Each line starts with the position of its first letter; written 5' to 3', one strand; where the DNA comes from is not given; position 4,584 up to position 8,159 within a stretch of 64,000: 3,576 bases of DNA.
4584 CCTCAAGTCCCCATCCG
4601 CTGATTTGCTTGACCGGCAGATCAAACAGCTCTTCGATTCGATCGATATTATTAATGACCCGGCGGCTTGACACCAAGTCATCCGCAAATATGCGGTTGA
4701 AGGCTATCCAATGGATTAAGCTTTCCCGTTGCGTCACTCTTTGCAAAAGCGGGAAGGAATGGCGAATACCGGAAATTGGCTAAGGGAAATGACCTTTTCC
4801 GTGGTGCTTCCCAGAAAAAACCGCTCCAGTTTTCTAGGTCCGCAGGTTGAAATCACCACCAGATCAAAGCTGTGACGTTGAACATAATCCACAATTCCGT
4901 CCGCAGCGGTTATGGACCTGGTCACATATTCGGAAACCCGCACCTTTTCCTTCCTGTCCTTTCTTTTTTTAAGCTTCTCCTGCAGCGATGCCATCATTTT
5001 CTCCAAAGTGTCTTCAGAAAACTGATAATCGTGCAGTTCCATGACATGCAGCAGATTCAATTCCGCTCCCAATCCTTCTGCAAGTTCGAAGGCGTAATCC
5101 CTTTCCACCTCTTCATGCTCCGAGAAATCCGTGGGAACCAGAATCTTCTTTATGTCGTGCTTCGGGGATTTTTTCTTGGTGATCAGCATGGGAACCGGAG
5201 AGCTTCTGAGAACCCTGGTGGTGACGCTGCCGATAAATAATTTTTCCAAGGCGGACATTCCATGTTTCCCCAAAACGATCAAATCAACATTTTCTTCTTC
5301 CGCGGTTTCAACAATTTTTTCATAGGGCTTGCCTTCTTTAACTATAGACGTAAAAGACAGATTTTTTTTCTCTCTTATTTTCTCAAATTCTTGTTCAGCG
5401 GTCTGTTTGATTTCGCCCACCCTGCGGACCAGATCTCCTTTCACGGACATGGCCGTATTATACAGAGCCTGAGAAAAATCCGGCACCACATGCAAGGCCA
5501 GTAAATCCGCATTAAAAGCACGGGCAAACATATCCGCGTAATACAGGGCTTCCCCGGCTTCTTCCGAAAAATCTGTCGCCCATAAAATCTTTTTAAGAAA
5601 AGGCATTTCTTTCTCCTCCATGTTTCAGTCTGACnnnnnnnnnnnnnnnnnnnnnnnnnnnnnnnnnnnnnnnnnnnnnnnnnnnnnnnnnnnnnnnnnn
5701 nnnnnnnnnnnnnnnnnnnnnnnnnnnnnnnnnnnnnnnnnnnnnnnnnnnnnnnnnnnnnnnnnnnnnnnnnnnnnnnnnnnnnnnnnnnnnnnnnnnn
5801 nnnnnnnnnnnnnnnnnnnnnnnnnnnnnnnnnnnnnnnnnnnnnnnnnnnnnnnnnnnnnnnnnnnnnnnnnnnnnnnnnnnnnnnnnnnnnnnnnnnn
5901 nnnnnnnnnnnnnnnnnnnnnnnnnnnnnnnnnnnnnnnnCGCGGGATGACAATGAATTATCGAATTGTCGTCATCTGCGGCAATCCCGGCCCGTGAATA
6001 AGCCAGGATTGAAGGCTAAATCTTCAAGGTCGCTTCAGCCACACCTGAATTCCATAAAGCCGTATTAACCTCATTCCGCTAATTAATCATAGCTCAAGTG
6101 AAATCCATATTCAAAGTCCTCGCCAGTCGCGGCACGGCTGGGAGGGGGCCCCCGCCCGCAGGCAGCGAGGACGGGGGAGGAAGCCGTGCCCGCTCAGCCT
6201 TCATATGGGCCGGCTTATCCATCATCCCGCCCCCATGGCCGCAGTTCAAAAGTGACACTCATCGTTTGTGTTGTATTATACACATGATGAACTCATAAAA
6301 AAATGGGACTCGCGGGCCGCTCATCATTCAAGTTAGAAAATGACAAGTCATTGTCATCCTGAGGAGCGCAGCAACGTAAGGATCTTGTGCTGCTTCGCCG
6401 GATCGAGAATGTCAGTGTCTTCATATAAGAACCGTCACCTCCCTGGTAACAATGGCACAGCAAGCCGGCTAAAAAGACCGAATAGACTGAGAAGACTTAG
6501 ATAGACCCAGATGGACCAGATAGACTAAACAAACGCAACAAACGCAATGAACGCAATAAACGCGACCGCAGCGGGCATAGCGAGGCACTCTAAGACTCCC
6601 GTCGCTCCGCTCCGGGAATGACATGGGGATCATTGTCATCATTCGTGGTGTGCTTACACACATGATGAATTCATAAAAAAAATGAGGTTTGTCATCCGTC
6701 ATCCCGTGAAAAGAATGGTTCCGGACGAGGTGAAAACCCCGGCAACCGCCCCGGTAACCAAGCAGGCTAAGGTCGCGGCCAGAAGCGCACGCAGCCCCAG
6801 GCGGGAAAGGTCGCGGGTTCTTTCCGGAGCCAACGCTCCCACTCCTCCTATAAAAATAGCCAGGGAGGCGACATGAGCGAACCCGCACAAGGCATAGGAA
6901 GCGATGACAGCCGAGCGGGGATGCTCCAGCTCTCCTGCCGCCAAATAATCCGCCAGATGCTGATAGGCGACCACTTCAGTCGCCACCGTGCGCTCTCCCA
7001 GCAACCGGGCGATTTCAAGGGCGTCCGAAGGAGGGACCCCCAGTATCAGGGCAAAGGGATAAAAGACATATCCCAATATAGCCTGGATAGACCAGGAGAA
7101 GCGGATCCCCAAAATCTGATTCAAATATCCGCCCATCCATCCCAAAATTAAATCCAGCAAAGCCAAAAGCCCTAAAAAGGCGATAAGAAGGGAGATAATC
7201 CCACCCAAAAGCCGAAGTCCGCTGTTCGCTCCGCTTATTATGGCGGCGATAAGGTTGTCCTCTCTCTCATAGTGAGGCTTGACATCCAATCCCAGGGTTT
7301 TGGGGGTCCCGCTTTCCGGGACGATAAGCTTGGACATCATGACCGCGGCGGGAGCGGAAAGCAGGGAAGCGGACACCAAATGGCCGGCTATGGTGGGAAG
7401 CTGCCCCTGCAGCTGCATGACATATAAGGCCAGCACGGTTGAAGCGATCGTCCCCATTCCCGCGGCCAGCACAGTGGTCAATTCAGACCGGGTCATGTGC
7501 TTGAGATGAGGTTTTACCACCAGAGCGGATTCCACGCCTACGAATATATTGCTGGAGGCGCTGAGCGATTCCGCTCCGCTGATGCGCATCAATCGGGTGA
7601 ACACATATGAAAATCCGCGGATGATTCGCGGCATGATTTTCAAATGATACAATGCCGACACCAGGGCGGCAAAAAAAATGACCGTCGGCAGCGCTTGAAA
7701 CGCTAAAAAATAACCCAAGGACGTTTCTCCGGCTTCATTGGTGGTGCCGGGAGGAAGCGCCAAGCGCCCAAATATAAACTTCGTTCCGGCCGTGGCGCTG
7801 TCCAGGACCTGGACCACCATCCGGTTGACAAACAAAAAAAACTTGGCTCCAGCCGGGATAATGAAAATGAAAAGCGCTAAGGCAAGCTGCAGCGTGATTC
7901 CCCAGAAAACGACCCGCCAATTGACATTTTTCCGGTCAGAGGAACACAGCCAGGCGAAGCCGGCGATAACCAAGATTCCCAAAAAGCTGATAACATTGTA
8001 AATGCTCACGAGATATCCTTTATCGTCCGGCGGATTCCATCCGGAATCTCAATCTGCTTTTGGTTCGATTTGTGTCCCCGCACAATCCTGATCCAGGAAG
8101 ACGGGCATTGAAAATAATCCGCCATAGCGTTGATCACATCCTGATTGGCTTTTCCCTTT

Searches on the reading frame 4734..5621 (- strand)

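Call 10: search_protein_families(library=pfam, proteins=[window:4734-5621:-])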
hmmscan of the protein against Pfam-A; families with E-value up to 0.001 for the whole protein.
window:4734-5621:- (295 aa): 1 family
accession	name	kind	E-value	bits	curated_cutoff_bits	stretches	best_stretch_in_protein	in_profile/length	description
PF00582.32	Usp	-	6e-59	199.1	24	2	10-149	3-141/141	Universal stress protein family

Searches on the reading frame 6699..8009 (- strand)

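Call 10: search_protein_families(library=pfam, proteins=[window:6699-8009:-])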
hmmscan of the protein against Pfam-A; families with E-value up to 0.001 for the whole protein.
window:6699-8009:- (436 aa): 3 families
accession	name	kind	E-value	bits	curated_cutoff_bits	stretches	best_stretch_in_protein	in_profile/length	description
PF07662.18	Nucleos_tra2_C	-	2.9e-66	223.6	32.3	1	210-424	1-213/213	Na+ dependent nucleoside transporter C-terminus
PF01773.25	Nucleos_tra2_N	-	1.4e-23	83.6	27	1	10-83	1-74/74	Na+ dependent nucleoside transporter N-terminus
PF07670.19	Gate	-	1.3e-11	45.3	29.6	1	104-199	2-100/104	Nucleoside recognition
